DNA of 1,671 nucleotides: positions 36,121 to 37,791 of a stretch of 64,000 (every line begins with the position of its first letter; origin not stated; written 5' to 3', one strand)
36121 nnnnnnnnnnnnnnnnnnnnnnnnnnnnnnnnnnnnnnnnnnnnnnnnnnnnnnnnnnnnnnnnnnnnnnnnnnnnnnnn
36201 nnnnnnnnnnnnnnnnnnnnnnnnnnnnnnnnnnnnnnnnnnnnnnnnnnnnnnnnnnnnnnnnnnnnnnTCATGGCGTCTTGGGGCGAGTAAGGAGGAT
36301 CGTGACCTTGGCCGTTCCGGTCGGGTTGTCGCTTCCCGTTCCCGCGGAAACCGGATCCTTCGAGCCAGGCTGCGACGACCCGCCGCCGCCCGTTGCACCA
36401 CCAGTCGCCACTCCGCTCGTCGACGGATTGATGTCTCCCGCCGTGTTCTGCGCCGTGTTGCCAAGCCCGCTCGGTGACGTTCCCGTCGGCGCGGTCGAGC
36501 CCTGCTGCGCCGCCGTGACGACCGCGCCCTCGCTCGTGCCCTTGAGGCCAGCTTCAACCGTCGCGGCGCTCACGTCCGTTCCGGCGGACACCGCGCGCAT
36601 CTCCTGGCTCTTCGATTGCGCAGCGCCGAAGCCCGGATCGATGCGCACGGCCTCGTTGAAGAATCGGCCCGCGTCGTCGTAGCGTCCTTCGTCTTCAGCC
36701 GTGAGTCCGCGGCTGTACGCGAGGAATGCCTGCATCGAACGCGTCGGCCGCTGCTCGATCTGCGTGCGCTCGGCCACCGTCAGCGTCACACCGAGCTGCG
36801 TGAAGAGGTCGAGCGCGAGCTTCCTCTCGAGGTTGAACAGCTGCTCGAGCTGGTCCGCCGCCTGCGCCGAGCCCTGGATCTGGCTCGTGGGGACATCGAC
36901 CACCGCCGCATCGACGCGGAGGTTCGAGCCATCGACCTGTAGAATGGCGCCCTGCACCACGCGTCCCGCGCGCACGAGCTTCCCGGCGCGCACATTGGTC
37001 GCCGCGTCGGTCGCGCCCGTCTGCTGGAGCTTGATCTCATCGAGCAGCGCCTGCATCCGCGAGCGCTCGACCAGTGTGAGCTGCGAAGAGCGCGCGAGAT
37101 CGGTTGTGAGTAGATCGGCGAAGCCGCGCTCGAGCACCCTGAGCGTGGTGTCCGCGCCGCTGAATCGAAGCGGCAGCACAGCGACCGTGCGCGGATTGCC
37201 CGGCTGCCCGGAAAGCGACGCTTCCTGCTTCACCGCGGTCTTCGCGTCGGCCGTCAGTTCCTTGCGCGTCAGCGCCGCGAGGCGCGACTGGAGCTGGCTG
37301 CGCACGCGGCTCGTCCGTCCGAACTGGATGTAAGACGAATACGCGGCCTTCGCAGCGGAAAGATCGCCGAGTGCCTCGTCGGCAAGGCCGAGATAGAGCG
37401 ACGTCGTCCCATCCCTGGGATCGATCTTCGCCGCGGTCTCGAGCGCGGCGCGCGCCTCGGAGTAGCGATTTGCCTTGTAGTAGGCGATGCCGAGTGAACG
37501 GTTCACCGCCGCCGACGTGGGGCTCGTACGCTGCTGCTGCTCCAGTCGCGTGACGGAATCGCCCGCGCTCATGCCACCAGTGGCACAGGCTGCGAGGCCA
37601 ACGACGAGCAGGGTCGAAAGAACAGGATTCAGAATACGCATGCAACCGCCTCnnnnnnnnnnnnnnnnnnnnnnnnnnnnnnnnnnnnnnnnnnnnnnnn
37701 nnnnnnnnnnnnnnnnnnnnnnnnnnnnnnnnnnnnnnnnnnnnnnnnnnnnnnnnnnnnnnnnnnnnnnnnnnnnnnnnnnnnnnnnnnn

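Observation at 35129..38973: DnaB C-terminal-only ATPase co-operonic with a TPR/CsgG-like lipoprotein and an outer-membrane barrel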

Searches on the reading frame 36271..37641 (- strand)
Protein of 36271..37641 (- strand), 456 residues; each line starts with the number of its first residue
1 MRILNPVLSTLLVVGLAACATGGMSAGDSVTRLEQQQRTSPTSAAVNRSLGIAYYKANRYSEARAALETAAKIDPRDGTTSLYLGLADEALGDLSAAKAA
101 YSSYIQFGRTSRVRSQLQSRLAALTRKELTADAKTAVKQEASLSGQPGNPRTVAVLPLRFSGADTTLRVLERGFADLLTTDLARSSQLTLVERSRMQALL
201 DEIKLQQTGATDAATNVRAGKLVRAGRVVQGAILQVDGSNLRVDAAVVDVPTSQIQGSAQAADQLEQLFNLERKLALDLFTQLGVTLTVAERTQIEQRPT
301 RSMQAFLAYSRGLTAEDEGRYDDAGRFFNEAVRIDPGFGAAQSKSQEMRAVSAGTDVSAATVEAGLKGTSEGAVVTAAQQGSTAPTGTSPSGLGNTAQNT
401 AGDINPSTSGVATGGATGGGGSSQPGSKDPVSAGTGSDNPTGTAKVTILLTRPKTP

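Call 3: search_protein_families(library=pfam, proteins=[window:36271-37641:-], max_evalue=0.1)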
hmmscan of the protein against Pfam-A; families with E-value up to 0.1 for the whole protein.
window:36271-37641:- (456 aa): 16 families
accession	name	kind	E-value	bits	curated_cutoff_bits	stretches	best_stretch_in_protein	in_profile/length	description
PF07719.23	TPR_2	-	4.2e-13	48.8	27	2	47-77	4-34/34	Tetratricopeptide repeat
PF13432.12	TPR_16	-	2e-10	41.4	32.7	2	50-106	3-59/65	Tetratricopeptide repeat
PF03783.19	CsgG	-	2.2e-10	40.6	20.8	1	146-237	5-102/210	Curli production assembly/transport component CsgG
PF00515.34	TPR_1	-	3.5e-10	39.7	27.8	2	50-77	7-34/34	Tetratricopeptide repeat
PF14559.12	TPR_19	-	7.8e-09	36.2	25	2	32-77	13-58/68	Tetratricopeptide repeat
PF13181.12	TPR_8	-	1.8e-08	34.3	25.7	2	309-336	5-32/34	Tetratricopeptide repeat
PF13428.12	TPR_14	-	2.5e-07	31.2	23.5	1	48-84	5-41/44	Tetratricopeptide repeat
PF13414.12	TPR_11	-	2.3e-06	27.6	26.8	1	53-89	3-39/42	TPR repeat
PF13424.12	TPR_12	-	7.1e-06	26.6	30.1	1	39-74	40-75/77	Tetratricopeptide repeat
PF13371.12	TPR_9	-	3.1e-05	24.4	35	1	41-79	26-64/73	Tetratricopeptide repeat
PF13174.12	TPR_6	-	0.0018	19.2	26.3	0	50-75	6-31/33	Tetratricopeptide repeat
PF14853.12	Fis1_TPR_C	-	0.0022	18.6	25.3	1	50-76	7-33/53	Fis1 C-terminal tetratricopeptide repeat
PF04052.18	TolB_N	-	0.0044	17.5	22.4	1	149-253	11-103/106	TolB amino-terminal domain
PF13036.11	LpoB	-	0.01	16.1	22.3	1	174-236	50-113/147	Peptidoglycan-synthase activator LpoB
PF13176.12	TPR_7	-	0.02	15.4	27.9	0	49-77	4-34/36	Tetratricopeptide repeat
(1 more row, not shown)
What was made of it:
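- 36271..37641 (-): 456-aa lipoprotein: signal peptide with LAAC lipobox, N-terminal TPRs, CsgG/TolB_N/LpoB-like domain, second TPR region, low-complexity tail ending in a conserved C-terminal strand (................). Pfam TPR families; CsgG 2.2e-10 (residues 146-237, profile 5-102 of 210); TolB_N 4e-3; LpoB 1e-2 (call 3).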

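Call 4: search_protein_families(library=ncbifam, proteins=[window:36271-37641:-], max_evalue=0.1)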
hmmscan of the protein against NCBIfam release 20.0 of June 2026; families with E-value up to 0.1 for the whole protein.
window:36271-37641:- (456 aa): 14 families
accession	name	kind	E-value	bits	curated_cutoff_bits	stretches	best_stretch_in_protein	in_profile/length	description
NF040959.1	MamA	equivalog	1e-09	38.2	200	1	10-101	73-162/204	magnetosome protein MamA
TIGR02521.1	type_IV_pilW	equivalog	1.2e-09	38.1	154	1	10-105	3-92/234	type IV pilus biogenesis/stability protein PilW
TIGR04510.1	mod_pep_cyc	subfamily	5.4e-09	35.1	400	1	188-358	279-449/814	putative peptide modification system cyclase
TIGR00540.1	TPR_hemY_coli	hypoth_equivalog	2.9e-07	29.6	142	1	28-102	310-383/385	heme biosynthesis-associated TPR protein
TIGR02917.1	PEP_TPR_lipo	equivalog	3.1e-05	22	312.2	1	33-125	454-543/899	XrtA/PEP-CTERM system TPR-repeat protein PrsT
TIGR02800.1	propeller_TolB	equivalog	0.00011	21.2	343.15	1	143-283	15-148/418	Tol-Pal system beta propeller repeat protein TolB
NF052415.1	T3SS_chap_SctY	equivalog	0.00047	20.6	70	1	37-106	33-105/106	type III secretion apparatus assembly chaperone SctY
TIGR02552.1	LcrH_SycD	equivalog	0.00057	19.6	104.8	1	48-124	56-132/136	SycD/LcrH family type III secretion system chaperone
NF047371.1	FlcA_CTERM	equivalog_domain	0.00066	18.2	300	0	43-106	472-535/646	periplasmic flagellar collar protein FlcA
NF008391.2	PRK11189.1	equivalog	0.001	18.7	250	1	44-143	135-232/297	lipoprotein NlpI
TIGR03302.1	OM_YfiO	subfamily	0.0051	16.3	81.4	0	28-68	54-94/239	outer membrane protein assembly factor BamD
NF053607.1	CHU_0125_OmpA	equivalog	0.0058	15.2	620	1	31-137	40-146/639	CHU_0125 family OmpA-like outer membrane integrity protein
NF052230.1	T9SS_PorE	exception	0.06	11.6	600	1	35-140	50-152/648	PorE family type IX secretion system protein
NF002725.1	PRK02603.1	equivalog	0.065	13.2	143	0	300-335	30-65/173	photosystem I assembly protein Ycf3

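Call 31: search_solved_structures(query=window:36271-37641:-, max_evalue=1, show_alignments=0)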
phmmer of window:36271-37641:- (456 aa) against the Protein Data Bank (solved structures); distinct sequences matched with E-value up to 1: 46.
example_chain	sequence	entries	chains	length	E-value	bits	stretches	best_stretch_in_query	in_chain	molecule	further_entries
9qhb_A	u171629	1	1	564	4.9e-18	68.8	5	31-102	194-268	Engineered tetratricopeptide repeat protein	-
8bu0_A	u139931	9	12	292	2.2e-11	46.9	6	36-104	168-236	Consensus tetratricopeptide repeat protein | Crystal structure of an 8-repeat consensus TPR superhelix with Zinc. | Monomer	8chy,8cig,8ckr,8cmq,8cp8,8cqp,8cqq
9qhc_A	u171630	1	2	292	3.2e-10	43.1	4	37-101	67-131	Engineered tetratricopeptide repeat protein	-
8cus_A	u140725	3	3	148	8.8e-07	31.7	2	40-106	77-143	I432-1(NaCl) Chain A | I432-1(Imd) Chain A | I432-1-X3 Chain A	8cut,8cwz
8far_A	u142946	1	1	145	1.5e-06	30.9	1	40-106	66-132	I432-1-CC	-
8fwd_1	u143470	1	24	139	3.6e-06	29.7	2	40-106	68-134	O43-rpxdoc-EK1_B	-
8ch0_A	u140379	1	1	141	6.5e-06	28.9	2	46-101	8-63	Consensus tetratricopeptide repeat protein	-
6b85_J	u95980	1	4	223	9.9e-06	28.3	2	40-107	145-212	TMHC4_R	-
2fo7_A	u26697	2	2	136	1.2e-05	28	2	49-103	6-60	SYNTHETIC CONSENSUS TPR PROTEIN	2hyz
9gzg_A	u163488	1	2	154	3.6e-05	26.4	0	49-105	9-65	Engineered CTPR protein with glutamic acids for conductivity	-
1na0_A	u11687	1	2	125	0.00015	24.4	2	38-89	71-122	designed protein CTPR3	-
3as8_A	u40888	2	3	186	0.00063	22.3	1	48-92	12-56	Magnetosome protein MamA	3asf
3as4_A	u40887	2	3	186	0.0011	21.6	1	12-97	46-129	MamA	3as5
3asg_A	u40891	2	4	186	0.0014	21.1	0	48-90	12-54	MamA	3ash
3kd7_A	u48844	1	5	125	0.0023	20.5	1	43-104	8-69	CTPR390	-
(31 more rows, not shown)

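Call 45: search_protein_families(library=padloc, proteins=[window:36271-37641:-], max_evalue=0.01)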
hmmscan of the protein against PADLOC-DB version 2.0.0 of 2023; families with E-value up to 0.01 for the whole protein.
window:36271-37641:- (456 aa): 0 families

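Call 46: search_protein_families(library=phrogs, proteins=[window:36271-37641:-], max_evalue=0.01)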
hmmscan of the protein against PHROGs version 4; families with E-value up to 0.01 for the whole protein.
window:36271-37641:- (456 aa): 2 families
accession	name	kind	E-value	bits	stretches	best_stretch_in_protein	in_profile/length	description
phrog_7590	-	unknown function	3.4e-07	31.3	1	292-343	44-93/234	-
phrog_29351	-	unknown function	6.6e-05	23.3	1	175-258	82-163/306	-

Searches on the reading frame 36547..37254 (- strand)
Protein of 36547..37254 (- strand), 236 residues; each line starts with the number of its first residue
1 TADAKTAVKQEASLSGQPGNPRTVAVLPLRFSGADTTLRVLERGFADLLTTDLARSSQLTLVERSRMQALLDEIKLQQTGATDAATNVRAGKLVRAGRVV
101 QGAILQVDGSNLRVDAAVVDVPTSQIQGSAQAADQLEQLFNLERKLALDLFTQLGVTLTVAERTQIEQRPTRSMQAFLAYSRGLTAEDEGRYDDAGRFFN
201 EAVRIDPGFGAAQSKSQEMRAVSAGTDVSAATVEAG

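Call 73: search_solved_structures(query=A8, max_evalue=10, show_alignments=0)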
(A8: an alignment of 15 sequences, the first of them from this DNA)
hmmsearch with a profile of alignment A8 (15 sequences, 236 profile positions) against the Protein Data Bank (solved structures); distinct sequences matched with E-value up to 10: 84 (the best 60 are shown).
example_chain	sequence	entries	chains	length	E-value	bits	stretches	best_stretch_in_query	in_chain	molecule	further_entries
9qhb_A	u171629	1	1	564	8.2e-28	100.6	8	183-220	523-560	Engineered tetratricopeptide repeat protein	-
8bu0_A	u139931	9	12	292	1.4e-20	76.9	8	181-218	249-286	Consensus tetratricopeptide repeat protein | Crystal structure of an 8-repeat consensus TPR superhelix with Zinc. | Monomer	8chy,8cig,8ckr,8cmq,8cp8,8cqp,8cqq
9qhc_A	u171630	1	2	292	2.2e-16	63.2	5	181-212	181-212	Engineered tetratricopeptide repeat protein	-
9gzg_A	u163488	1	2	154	5.3e-14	55.4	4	185-220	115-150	Engineered CTPR protein with glutamic acids for conductivity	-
1w3b_A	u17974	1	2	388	3.3e-12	49.6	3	187-216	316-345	UDP-N-ACETYLGLUCOSAMINE--PEPTIDE N-ACETYLGLUCOSAMINYLTRANSFERASE 110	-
6eou_A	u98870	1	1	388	3.4e-12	49.5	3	187-216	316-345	UDP-N-acetylglucosamine--peptide N-acetylglucosaminyltransferase 110 kDa subunit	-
7obi_A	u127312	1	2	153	7.3e-12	48.4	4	187-217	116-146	CTPR-rv4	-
2fo7_A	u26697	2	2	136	4.3e-11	45.9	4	181-212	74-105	SYNTHETIC CONSENSUS TPR PROTEIN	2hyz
8ch0_A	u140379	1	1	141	6.2e-11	45.4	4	181-212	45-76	Consensus tetratricopeptide repeat protein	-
7yeh_B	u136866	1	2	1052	8.7e-11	44.9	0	186-218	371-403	UDP-N-acetylglucosamine--peptide N-acetylglucosaminyltransferase 110 kDa subunit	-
7yea_A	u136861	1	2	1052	8.7e-11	44.9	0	186-218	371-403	UDP-N-acetylglucosamine--peptide N-acetylglucosaminyltransferase 110 kDa subunit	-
7ntf_A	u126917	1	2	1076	9.5e-11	44.8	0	186-218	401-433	Isoform 1 of UDP-N-acetylglucosamine--peptide N-acetylglucosaminyltransferase 110 kDa subu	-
1na0_A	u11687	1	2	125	9.8e-11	44.7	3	183-220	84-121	designed protein CTPR3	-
7y4i_A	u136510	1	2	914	2.1e-08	37.1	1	183-234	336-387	Probable UDP-N-acetylglucosamine--peptide N-acetylglucosaminyltransferase SPINDLY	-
8dtf_A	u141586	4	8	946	2.7e-08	36.7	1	183-234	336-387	Probable UDP-N-acetylglucosamine--peptide N-acetylglucosaminyltransferase SPINDLY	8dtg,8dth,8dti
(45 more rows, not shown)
